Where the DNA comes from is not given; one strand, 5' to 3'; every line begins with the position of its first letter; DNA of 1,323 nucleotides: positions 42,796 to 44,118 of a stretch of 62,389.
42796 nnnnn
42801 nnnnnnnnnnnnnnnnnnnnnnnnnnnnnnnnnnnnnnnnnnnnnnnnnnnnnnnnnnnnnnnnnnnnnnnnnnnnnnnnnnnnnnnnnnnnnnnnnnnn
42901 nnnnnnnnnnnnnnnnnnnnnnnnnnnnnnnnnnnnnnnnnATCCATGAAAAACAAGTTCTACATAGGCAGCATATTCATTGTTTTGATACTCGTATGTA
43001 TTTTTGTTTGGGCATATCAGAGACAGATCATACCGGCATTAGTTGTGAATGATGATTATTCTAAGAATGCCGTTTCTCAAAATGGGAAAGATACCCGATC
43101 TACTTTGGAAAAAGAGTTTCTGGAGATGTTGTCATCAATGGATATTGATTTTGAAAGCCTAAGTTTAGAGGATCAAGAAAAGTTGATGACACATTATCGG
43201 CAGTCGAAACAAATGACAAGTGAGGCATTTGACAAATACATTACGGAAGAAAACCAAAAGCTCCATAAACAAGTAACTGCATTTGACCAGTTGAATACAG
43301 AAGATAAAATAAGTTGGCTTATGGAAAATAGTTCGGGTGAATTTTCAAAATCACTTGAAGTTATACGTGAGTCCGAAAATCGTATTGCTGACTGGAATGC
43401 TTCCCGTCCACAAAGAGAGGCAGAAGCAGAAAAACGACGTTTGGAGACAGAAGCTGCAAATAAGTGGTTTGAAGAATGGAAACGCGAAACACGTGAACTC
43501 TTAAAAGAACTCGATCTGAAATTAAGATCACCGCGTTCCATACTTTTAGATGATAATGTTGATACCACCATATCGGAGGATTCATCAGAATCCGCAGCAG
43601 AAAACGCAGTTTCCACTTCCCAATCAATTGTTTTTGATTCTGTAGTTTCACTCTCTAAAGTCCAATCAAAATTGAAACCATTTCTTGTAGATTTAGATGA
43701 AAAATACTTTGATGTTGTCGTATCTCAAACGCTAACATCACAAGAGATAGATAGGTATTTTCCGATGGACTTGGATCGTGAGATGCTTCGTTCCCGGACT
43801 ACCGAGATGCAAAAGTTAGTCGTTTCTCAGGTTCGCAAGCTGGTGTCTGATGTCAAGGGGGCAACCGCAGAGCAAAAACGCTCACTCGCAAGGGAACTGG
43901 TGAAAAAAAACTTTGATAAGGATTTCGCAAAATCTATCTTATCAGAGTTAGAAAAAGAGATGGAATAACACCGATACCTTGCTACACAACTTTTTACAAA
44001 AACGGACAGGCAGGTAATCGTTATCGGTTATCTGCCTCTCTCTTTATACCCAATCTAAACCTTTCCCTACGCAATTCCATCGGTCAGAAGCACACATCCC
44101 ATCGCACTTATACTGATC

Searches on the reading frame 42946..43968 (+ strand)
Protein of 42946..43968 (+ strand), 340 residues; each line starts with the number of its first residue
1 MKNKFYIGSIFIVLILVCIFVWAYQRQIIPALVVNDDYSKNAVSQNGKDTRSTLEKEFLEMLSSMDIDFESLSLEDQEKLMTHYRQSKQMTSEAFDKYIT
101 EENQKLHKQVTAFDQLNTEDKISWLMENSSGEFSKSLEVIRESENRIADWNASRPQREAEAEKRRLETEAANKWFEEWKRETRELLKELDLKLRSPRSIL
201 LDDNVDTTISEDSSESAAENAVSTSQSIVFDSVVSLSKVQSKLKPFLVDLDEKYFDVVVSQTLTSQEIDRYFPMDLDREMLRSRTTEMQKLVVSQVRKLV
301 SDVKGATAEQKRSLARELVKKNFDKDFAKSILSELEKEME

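Call 13: search_protein_families(library=pfam, proteins=[window:42946-43968:+], max_evalue=0.1)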
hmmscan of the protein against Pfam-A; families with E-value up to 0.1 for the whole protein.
window:42946-43968:+ (340 aa): 0 families

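Call 17: find_homologous_proteins(query=window:42946-43968:+, max_evalue=0.001)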
Query window:42946-43968:+ (340 aa): 23 proteins with E <= 0.001 among 2409 candidates.
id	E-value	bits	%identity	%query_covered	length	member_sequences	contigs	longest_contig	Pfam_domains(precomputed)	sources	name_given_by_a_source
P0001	1.1e-208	709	100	100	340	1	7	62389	-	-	-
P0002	4.6e-172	589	84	100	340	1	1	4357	-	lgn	-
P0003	2.5e-170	583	84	100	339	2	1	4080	-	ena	-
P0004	6.8e-170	582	83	100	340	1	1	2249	-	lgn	-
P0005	7.9e-125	434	70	94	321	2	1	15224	-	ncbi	-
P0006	1.5e-93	331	53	99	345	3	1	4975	-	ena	-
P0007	1.1e-37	148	58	40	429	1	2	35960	-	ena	-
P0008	2.3e-36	144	47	56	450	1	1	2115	-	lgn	-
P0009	5.7e-36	142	57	40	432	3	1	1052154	-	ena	-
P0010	6.0e-36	142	35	100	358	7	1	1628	-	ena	-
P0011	7.9e-36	142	58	40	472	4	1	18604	-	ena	-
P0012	3.6e-35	140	64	33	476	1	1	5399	-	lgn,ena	-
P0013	3.6e-35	140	59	39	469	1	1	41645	-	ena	-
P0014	4.1e-35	140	55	43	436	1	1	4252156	-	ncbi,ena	-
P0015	5.5e-35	139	59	38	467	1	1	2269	-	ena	-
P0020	1.8e-33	134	54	45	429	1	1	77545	-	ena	-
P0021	4.3e-32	130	57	38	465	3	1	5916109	-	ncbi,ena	-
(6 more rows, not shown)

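Call 18: find_encoding_contigs(protein=P0014, flank=6000, max_places=3)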
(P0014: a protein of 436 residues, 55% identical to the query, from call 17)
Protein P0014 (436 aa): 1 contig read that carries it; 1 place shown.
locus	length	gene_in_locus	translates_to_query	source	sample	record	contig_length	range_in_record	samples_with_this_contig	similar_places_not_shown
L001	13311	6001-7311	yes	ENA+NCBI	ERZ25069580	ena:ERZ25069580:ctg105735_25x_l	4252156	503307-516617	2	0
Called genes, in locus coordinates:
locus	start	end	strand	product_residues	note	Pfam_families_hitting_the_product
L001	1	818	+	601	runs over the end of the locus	PF00009:GTP_EFTU, PF03144:GTP_EFTU_D2, PF00679:EFG_C, PF06421:LepA_C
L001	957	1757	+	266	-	PF10502:Peptidase_S26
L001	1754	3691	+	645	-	PF00009:GTP_EFTU, PF01926:MMR_HSR1 (faint), PF03144:GTP_EFTU_D2, PF25461:Beta-barrel_SelB, PF09106:WHD_2nd_SelB (weak), PF09107:WHD_3rd_SelB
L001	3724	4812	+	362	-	PF16881:LIAS_N, PF04055:Radical_SAM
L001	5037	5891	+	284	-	-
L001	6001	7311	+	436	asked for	-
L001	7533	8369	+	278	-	PF05685:Uma2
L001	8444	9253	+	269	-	PF01113:DapB_N, PF05173:DapB_C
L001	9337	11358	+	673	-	PF02012:BNR (faint), PF14870:PSII_BNR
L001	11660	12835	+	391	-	PF00155:Aminotran_1_2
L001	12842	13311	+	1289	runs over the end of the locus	PF07494:Reg_prop (faint), PF07228:SpoIIE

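Call 19: find_encoding_contigs(protein=P0021, flank=6000, max_places=3)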
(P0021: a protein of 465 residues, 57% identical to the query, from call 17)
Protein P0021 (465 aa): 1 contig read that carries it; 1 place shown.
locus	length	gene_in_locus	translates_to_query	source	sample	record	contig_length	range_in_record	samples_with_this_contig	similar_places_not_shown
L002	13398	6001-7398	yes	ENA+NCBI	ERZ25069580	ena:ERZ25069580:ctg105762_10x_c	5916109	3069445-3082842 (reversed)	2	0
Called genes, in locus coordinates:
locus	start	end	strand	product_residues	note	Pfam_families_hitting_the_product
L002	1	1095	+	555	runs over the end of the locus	PF01839:FG-GAP (faint), PF13517:FG-GAP_3, PF07593:UnbV_ASPIC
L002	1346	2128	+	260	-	PF05685:Uma2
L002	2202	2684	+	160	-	-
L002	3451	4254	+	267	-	-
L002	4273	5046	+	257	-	-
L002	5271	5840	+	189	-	-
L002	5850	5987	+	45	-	-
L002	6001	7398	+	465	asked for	-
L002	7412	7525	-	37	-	-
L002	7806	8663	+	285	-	PF05685:Uma2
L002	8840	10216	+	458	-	PF00884:Sulfatase, PF01663:Phosphodiest (faint), PF16347:SGSH_C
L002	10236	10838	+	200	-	PF12804:NTP_transf_3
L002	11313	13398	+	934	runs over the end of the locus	PF04542:Sigma70_r2, PF04545:Sigma70_r4, PF08281:Sigma70_r4_2, PF14870:PSII_BNR (faint), PF25852:DUF6242_C, PF15902:Sortilin-Vps10 (weak), PF25852:DUF6242_C (weak)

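Call 20: find_encoding_contigs(protein=P0005, flank=6000, max_places=3)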
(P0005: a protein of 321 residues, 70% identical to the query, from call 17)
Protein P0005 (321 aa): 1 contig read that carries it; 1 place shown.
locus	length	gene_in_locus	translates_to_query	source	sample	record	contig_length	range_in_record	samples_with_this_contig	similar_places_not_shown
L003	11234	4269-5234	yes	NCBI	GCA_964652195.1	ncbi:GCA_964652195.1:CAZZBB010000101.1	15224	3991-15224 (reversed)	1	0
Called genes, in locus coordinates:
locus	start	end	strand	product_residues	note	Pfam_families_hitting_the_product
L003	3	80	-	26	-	?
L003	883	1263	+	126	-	PF13175:AAA_15, PF13304:AAA_21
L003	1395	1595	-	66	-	-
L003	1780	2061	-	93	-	-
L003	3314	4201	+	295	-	-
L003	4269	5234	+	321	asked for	-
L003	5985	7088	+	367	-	-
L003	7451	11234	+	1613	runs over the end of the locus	PF13156:Mrr_cat_2, PF04851:ResIII, PF00271:Helicase_C, PF22240:ISP_coupler, PF02384:N6_Mtase (weak), PF18135:Type_ISP_C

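Call 21: find_encoding_contigs(protein=P0009, flank=6000, max_places=2)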
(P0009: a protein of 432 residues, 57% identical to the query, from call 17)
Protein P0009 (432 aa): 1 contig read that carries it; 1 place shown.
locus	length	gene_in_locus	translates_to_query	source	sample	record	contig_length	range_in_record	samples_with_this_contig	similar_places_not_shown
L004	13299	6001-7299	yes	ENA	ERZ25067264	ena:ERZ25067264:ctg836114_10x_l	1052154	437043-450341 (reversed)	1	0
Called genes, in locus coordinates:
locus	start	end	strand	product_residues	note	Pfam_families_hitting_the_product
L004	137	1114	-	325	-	PF08240:ADH_N, PF00107:ADH_zinc_N, PF13602:ADH_zinc_N_2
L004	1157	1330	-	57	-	-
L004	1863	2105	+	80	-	-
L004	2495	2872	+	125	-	PF13683:rve_3 (weak)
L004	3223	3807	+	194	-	-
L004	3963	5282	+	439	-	-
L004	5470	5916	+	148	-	-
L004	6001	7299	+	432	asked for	-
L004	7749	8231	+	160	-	-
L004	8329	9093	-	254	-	-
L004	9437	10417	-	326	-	PF14870:PSII_BNR (faint), PF25852:DUF6242_C (weak), PF02012:BNR (faint), PF15902:Sortilin-Vps10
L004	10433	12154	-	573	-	-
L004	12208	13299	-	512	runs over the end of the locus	PF07719:TPR_2 (faint), PF07721:TPR_4 (faint), PF12895:ANAPC3 (faint), PF25063:ARM_TT21_C, PF14559:TPR_19 (weak), PF13414:TPR_11, PF13432:TPR_16 (weak), PF14559:TPR_19, +19 more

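Call 22: find_encoding_contigs(protein=P0020, flank=6000, max_places=2)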
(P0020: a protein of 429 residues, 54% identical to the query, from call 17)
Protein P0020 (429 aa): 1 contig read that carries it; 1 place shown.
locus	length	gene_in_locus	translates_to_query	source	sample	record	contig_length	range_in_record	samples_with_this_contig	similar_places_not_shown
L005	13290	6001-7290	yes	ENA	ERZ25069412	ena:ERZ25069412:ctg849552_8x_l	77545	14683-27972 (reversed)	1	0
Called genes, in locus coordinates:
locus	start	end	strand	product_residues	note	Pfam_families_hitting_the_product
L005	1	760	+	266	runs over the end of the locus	PF10502:Peptidase_S26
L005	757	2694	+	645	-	PF00009:GTP_EFTU, PF03144:GTP_EFTU_D2, PF25461:Beta-barrel_SelB, PF09106:WHD_2nd_SelB (weak), PF09107:WHD_3rd_SelB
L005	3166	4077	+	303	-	PF16881:LIAS_N, PF04055:Radical_SAM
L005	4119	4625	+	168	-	-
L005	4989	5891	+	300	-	PF04791:LMBR1 (weak)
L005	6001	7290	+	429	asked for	-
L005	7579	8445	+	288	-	PF05685:Uma2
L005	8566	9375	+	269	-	PF01113:DapB_N, PF05173:DapB_C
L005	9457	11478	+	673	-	PF02012:BNR (faint), PF14870:PSII_BNR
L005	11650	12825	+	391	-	PF00155:Aminotran_1_2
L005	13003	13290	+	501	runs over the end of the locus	PF07494:Reg_prop (faint)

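Call 23: find_encoding_contigs(protein=P0006, flank=6000, max_places=2)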
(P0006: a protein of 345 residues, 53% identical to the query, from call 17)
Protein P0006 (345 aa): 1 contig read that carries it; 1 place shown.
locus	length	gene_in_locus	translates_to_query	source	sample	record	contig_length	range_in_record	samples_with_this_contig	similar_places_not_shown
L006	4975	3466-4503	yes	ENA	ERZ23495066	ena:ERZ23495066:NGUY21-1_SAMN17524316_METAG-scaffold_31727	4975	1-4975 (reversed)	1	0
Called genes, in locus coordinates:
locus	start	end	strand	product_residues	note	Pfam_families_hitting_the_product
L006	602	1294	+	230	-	PF07638:Sigma70_ECF (weak), PF04542:Sigma70_r2, PF08281:Sigma70_r4_2 (faint)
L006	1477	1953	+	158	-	-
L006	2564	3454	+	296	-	-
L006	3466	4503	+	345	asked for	-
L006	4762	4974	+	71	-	?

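Call 24: find_encoding_contigs(protein=P0002, flank=6000, max_places=2)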
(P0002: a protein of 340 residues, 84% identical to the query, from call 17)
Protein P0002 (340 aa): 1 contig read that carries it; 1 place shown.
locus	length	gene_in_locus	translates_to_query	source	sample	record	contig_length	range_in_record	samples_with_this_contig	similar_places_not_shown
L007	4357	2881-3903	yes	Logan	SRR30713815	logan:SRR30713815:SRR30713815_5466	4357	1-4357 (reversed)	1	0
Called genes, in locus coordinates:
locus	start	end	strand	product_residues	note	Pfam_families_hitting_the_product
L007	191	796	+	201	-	-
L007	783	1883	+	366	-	-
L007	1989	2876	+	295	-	-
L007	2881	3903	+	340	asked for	-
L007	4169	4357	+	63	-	?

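Call 59: search_protein_families(library=ncbifam, proteins=[window:42946-43968:+], max_evalue=0.01)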
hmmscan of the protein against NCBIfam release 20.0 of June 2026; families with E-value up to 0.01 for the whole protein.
window:42946-43968:+ (340 aa): 0 families

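Call 65: search_solved_structures(query=A5, max_evalue=1)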
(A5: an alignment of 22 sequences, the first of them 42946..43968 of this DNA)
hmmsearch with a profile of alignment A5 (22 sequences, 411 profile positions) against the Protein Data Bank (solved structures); distinct sequences matched with E-value up to 1: 22.
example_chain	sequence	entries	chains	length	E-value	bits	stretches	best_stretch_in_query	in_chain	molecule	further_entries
5cwp_A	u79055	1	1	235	0.0026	20.4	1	139-206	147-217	Designed helical repeat protein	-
1av1_A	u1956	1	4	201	0.048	16.3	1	71-212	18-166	APOLIPOPROTEIN A-I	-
7kjr_C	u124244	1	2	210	0.05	16.2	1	73-211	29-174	Apolipoprotein A-I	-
8eqs_C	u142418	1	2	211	0.05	16.2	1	73-211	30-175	Apolipoprotein A-I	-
2msc_A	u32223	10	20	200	0.052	16.2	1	71-210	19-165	Apolipoprotein A-I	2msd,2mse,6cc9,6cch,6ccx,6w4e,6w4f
4v6m_A0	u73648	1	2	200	0.057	16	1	71-212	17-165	Apolipoprotein A-I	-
6pts_A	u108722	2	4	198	0.06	16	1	71-210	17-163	Apolipoprotein A-I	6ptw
6n4n_C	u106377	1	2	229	0.1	15.2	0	108-218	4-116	Rosetta-designed danoprevir/NS3a complex reader 2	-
9zpd_D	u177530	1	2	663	0.11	15.1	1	68-234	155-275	Beclin-1,Run domain Beclin-1-interacting and cysteine-rich domain-containing protein chime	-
5y70_A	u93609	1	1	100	0.21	14.2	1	131-214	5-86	Kinetoplastid membrane protein 11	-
7tbo_A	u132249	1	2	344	0.22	14.1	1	82-205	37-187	D12 LOV2-DARPin fusion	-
7tcd_A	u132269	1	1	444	0.25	13.9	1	133-238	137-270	D13 LOV2-DARPin fusion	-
7x5d_A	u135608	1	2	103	0.28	13.8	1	110-191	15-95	Lamin-A/C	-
2ftu_A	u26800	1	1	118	0.29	13.7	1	136-201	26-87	Alpha-2-macroglobulin receptor-associated protein, domain 3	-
5nf8_A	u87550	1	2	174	0.29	13.7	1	128-182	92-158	Respiratory supercomplex factor 1, mitochondrial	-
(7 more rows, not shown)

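Call 73: predict_structure(alignment_id=A5)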
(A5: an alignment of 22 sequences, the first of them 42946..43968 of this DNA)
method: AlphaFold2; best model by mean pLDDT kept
length: 340 residues; sequences in the alignment: 22
mean_pLDDT: 72.6   pTM: 0.34
mean pLDDT of the five models: 72.6, 71.1, 67.7, 66.0, 64.5
residues with pLDDT >= 90: 66; 70-90: 159; 50-70: 48; < 50: 67
segments of 3 or more residues with pLDDT < 50: 1-8, 23-49, 197-226
pLDDT, mean of each block of 10 residues (from residue 1): 45 61 42 30 41 72 70 74 68 70 80 82 78 76 86 92 95 94 84 53 34 34 47 82 87 88 87 91 92 91 85 90 89 78
secondary structure, 60 per line:
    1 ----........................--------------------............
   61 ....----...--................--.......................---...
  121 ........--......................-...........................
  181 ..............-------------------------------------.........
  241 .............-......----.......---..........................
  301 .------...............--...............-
elements in order: H5-28 H49-64 H74-89 H92-114 H118-128 H131-152 H154-194 H232-253 H255-260 H265-271 H275-301 H308-322 H325-339

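Call 76: fold_search(model_id=the predicted structure, library=pdb)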
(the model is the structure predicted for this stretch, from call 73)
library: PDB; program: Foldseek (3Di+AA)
matches with E <= 10: 199; with E <= 0.001: 0
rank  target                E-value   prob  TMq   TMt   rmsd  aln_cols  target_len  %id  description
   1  4l8i_B                3.4e-01  0.77  0.18  0.44   7.2       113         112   16  Crystal structure of RSV epitope scaffold FFL_005 (released 2014-02-12)
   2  6xxv_F                6.7e-01  0.47  0.17  0.44   7.3       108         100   15  Crystal Structure of a computationally designed Immunogen S2_1.2 in complex with its elicited antibody C57 (released 2020-04-22)
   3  3lf9                  7.9e-01  0.41  0.17  0.38   7.9       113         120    9  Crystal structure of HIV epitope-scaffold 4E10_D0_1IS1A_001_C (released 2010-09-22)
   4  8rrk_A                7.9e-01  0.25  0.16  0.22   9.1       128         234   15  14-3-3 sigma complexed with an optimized phosphopeptide (released 2025-02-12)
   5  4oyd_B                8.9e-01  0.41  0.18  0.39   8.6       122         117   13  Crystal structure of a computationally designed inhibitor of an Epstein-Barr viral Bcl-2 protein (released 2014-07-09)
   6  7qik_A                9.9e-01  0.20  0.16  0.22   9.2       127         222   16  SARS-CoV-2 Nucleocapsid phosphopeptide 193-200 bound to human 14-3-3 sigma (released 2021-12-29)
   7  5ltw_A                1.0e+00  0.23  0.17  0.23   8.6       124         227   14  Complex of human 14-3-3 sigma CLU1 mutant with phosphorylated heat shock protein B6 (released 2017-02-01)
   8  3e3v                  1.2e+00  0.30  0.15  0.29  14.2       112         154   19  Crystal structure of RecX from Lactobacillus salivarius (released 2008-09-02)
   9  7nuf_A                1.2e+00  0.15  0.12  0.09  13.2       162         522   13  Vaccinia virus protein 018 in complex with STAT1 (released 2021-07-28)
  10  6yr5_D                1.2e+00  0.21  0.17  0.23   8.7       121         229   15  14-3-3 sigma in complex with hDMX-367 peptide (released 2021-11-03)
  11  5okf_B                1.3e+00  0.18  0.16  0.22   9.1       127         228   15  CH1 chimera of human 14-3-3 sigma with the HSPB6 phosphopeptide in a conformation with self-bound phosphopeptides (released 2017-10-11)
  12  8eja_B                1.4e+00  0.25  0.15  0.36   9.0       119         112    8  Computational design of potent and selective inhibitors of Bak and Bax (released 2024-03-20)
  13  8ek4_A                1.5e+00  0.12  0.12  0.24  10.5       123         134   13  De novo designed ice-binding proteins from twist-constrained helices (released 2023-07-12)
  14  5jsb_B                1.6e+00  0.28  0.15  0.37  12.4       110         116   13  Crystal structure of Mcl1-inhibitor complex (released 2016-11-16)
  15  6qzr_A                1.6e+00  0.18  0.15  0.21   7.9       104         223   18  14-3-3 sigma in complex with FOXO1 pT24 peptide (released 2019-07-31)
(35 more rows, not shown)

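Call 101: search_protein_representatives(alignment_id=A5)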
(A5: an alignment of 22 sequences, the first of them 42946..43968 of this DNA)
Query: 22 sequences, 411 profile positions. Proteins with E-value up to 0.001 (for the whole library): 133; up to 1e-10: 89; up to 1e-30: 49. The best 133 are listed.
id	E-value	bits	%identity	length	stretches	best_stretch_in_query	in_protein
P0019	1.2e-142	492.7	-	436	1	1-411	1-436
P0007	2.8e-126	438.7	-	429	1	1-411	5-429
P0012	9.0e-112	390.9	-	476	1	1-411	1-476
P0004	3.3e-99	349.5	-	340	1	1-411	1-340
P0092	1.2e-97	344.4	-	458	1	1-411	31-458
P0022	1.8e-94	334.0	-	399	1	42-410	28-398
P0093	5.1e-92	325.8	-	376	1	58-409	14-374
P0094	5.4e-90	319.2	-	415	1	1-410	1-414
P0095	1.0e-88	315.0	-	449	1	9-411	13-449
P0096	2.0e-84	300.8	-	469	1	1-411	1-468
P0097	2.5e-82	293.9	-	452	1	4-411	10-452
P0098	2.0e-81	290.9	-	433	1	1-409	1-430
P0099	7.6e-81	289.1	-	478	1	1-409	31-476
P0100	1.3e-80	288.3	-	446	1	2-411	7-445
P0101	2.3e-80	287.5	-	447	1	5-411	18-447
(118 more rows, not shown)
